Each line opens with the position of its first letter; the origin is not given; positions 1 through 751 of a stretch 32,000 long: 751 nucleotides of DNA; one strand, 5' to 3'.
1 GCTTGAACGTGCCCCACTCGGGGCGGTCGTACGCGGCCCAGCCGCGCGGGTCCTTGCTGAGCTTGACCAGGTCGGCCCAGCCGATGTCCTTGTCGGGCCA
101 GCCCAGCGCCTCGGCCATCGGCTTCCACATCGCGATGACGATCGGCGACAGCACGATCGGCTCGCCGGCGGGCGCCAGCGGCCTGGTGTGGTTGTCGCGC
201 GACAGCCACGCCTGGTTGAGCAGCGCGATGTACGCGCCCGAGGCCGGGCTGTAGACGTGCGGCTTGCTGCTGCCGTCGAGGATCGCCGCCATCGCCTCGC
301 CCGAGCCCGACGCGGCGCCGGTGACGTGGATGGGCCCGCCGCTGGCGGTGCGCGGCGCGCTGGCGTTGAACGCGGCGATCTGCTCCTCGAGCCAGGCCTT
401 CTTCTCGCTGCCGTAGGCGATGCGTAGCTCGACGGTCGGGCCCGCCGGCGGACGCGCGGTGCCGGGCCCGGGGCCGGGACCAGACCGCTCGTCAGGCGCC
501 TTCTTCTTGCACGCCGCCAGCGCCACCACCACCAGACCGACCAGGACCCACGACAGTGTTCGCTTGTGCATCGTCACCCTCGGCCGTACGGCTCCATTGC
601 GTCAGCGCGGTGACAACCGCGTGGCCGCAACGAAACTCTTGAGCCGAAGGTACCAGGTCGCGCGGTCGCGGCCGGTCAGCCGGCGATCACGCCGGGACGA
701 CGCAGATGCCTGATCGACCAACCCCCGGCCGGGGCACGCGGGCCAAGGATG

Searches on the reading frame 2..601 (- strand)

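Call 50: search_protein_families(library=pfam, max_evalue=0.001, proteins=[window:2-601:-])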
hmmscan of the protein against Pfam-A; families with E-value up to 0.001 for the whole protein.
window:2-601:- (200 aa): 1 family
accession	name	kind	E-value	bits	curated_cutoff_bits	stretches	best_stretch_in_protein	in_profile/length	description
PF13531.11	SBP_bac_11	-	3.6e-11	43.7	25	1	59-180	1-101/227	Bacterial extracellular solute-binding protein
